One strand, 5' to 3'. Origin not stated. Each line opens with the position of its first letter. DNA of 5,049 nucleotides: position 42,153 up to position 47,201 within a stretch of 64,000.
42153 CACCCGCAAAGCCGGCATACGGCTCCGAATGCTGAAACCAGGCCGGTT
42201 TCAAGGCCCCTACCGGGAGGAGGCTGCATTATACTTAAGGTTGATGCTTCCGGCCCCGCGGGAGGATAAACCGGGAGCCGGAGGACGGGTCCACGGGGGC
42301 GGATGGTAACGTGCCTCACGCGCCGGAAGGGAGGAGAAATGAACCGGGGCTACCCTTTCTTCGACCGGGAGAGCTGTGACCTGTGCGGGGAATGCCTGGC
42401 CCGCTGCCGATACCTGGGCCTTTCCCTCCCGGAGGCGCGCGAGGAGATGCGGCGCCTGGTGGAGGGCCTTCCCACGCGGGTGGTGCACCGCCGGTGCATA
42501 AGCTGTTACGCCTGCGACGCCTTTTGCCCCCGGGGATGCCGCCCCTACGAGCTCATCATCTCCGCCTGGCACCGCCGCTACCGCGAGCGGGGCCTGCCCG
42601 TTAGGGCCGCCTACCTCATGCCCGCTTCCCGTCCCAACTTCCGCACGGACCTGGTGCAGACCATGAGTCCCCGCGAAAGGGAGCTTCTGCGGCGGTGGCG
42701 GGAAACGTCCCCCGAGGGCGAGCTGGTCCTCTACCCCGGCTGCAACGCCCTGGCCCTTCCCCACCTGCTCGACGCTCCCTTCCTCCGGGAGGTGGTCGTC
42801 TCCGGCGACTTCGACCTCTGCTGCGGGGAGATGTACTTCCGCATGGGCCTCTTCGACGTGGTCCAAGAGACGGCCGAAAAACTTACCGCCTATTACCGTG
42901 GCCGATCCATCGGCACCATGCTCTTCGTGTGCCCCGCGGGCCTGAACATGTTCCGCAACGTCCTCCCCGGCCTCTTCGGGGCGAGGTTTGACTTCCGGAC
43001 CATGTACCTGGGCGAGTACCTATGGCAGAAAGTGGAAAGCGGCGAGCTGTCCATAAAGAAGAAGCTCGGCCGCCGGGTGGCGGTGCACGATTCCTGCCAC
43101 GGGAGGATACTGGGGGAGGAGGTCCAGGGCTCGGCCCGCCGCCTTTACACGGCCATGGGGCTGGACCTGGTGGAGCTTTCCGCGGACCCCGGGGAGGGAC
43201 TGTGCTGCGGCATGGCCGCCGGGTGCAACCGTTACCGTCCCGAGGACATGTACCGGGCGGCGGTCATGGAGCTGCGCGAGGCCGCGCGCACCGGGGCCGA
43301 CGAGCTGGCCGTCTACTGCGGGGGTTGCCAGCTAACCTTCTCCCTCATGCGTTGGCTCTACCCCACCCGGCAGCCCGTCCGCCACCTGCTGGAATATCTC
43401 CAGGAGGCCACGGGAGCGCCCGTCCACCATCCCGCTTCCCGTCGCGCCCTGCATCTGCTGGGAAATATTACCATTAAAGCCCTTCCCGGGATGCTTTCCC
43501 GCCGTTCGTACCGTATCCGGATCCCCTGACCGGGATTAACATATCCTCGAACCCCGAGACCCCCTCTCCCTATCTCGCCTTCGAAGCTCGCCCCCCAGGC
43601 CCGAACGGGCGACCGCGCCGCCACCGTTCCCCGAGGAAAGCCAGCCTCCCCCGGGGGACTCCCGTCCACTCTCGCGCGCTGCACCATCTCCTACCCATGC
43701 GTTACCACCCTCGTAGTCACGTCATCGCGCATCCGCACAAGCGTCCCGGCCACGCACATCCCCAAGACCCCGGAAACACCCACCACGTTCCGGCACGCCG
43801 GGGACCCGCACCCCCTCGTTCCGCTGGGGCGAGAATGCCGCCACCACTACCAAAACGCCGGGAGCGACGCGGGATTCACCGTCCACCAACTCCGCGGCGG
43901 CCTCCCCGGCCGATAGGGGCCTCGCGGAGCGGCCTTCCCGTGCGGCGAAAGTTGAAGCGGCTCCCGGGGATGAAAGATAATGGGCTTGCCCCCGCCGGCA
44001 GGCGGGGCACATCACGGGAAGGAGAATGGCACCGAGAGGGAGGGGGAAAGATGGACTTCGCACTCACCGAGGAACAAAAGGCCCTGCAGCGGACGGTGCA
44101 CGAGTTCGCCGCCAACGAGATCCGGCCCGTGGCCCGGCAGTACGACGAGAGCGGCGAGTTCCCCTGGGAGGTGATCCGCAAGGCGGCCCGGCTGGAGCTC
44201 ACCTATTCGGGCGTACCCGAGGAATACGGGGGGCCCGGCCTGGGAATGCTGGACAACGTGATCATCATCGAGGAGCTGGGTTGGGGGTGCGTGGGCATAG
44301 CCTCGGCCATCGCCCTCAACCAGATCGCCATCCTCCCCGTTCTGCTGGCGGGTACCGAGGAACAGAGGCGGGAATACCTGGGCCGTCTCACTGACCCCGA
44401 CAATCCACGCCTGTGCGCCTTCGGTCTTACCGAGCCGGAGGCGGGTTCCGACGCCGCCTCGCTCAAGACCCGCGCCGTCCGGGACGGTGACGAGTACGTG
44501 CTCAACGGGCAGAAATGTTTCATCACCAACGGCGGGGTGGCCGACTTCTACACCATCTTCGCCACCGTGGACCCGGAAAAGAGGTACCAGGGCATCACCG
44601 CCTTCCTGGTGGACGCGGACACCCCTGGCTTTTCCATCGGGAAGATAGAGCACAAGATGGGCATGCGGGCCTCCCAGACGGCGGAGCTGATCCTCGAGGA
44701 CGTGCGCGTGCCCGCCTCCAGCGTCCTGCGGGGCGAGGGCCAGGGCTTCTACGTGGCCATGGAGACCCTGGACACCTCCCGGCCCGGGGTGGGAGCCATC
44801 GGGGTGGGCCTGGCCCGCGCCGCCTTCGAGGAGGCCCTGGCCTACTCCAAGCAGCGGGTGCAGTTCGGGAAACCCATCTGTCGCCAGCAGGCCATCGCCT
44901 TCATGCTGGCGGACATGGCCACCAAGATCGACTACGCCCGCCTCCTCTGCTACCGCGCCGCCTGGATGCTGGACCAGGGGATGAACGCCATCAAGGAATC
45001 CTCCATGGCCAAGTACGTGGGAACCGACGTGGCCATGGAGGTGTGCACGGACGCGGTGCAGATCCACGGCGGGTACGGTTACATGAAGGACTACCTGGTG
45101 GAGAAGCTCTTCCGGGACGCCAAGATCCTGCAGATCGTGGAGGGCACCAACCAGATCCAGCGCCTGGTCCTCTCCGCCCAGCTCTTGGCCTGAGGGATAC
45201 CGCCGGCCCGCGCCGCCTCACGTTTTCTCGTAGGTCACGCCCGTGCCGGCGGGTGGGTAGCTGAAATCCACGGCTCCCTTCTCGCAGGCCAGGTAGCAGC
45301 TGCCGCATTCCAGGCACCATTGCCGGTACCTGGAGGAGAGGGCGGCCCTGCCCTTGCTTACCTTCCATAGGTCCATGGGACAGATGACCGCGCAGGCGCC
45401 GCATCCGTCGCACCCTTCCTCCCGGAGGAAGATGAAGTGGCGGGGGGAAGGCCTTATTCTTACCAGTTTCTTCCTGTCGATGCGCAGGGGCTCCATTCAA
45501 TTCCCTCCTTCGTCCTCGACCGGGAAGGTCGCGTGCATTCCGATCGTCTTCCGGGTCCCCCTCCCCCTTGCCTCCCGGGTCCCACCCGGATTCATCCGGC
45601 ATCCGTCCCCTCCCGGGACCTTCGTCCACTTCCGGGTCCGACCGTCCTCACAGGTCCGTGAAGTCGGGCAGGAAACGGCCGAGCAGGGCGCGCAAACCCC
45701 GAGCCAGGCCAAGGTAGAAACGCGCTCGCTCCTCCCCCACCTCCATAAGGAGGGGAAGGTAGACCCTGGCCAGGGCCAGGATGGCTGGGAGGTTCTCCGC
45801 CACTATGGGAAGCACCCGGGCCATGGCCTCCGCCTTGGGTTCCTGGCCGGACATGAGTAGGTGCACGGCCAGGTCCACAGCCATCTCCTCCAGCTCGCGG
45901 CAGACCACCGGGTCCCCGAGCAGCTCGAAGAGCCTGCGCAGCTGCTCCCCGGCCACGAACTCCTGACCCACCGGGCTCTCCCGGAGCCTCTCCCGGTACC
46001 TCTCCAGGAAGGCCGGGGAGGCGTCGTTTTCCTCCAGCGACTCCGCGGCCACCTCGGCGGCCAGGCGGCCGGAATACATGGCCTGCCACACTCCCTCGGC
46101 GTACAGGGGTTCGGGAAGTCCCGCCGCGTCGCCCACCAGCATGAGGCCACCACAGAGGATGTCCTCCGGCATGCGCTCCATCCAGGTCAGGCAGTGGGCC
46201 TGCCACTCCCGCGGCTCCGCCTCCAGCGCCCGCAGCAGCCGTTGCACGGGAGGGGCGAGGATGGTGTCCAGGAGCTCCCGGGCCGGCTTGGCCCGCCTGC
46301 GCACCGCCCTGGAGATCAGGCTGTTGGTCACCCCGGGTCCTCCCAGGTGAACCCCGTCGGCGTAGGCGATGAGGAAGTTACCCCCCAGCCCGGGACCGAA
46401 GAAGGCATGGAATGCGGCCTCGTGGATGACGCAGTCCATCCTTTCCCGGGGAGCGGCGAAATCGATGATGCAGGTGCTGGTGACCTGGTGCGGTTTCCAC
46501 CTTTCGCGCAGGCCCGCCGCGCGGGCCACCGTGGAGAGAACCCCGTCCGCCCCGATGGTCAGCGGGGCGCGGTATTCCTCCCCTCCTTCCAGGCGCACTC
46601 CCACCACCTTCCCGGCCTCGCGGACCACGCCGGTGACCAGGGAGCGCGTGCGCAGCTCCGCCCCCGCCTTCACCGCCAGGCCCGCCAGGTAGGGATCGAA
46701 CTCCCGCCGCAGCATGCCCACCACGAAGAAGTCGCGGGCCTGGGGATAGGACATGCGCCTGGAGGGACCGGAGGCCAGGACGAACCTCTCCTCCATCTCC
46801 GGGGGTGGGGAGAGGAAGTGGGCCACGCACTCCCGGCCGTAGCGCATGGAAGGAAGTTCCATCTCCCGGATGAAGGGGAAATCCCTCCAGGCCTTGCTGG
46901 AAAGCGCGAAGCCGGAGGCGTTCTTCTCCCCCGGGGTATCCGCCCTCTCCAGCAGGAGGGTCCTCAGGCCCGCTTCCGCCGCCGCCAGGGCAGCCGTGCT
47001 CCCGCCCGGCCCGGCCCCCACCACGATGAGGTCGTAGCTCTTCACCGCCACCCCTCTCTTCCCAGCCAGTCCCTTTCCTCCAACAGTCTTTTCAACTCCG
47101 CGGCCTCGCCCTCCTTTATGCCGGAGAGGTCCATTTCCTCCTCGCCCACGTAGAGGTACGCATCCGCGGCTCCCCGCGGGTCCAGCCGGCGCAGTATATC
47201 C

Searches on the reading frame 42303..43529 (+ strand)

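Call 67: search_protein_families(library=pfam, proteins=[window:42303-43529:+], max_evalue=0.00001)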
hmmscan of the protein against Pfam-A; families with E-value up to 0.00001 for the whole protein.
window:42303-43529:+ (408 aa): 1 family
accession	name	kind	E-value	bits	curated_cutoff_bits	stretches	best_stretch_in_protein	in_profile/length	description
PF02754.22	CCG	-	2.4e-09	37.6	20.6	1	259-346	1-84/85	Cysteine-rich domain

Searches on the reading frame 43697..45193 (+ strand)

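Call 67: search_protein_families(library=pfam, proteins=[window:43697-45193:+], max_evalue=0.00001)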
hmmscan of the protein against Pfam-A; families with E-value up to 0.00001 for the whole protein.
window:43697-45193:+ (498 aa): 4 families
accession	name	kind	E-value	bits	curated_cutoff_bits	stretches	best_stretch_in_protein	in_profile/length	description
PF00441.29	Acyl-CoA_dh_1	-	2.2e-53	180.9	22.4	1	348-496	1-149/150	Acyl-CoA dehydrogenase, C-terminal domain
PF02771.21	Acyl-CoA_dh_N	-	6.5e-33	113.9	22.9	1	124-232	1-110/113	Acyl-CoA dehydrogenase, N-terminal domain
PF02770.24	Acyl-CoA_dh_M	-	5e-30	104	33.3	1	241-336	1-97/97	Acyl-CoA dehydrogenase, middle domain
PF08028.16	Acyl-CoA_dh_2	-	1.9e-19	70.7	22.7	1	365-485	3-133/134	Acyl-CoA dehydrogenase, C-terminal domain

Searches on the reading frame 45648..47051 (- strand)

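Call 67: search_protein_families(library=pfam, proteins=[window:45648-47051:-], max_evalue=0.00001)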
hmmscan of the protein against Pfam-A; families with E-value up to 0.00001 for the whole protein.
window:45648-47051:- (467 aa): 8 families
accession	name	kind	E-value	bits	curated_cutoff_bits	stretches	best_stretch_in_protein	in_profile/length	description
PF01494.25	FAD_binding_3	-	5.9e-14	52.5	22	1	115-356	99-338/349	FAD binding domain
PF01266.30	DAO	-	5.7e-11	43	27.9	0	7-49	1-42/353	FAD dependent oxidoreductase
PF12831.13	FAD_oxidored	-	2.2e-09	37.5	27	1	7-180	1-154/416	FAD dependent oxidoreductase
PF00890.30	FAD_binding_2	-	7.4e-08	32.4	20.4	1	7-38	1-32/414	FAD binding domain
PF07992.20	Pyr_redox_2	-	2.9e-07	30.6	26.1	0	6-39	1-31/291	Pyridine nucleotide-disulphide oxidoreductase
PF13450.12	NAD_binding_8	-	1.2e-06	29.1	21.9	0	10-41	1-32/68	NAD(P)-binding Rossmann-like domain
PF03486.20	HI0933_like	-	3.4e-06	27.1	50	0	7-43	2-38/244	HI0933-like protein Rossmann domain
PF01134.28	GIDA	-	6.8e-06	25.8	22.1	0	7-35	1-30/391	Glucose inhibited division protein A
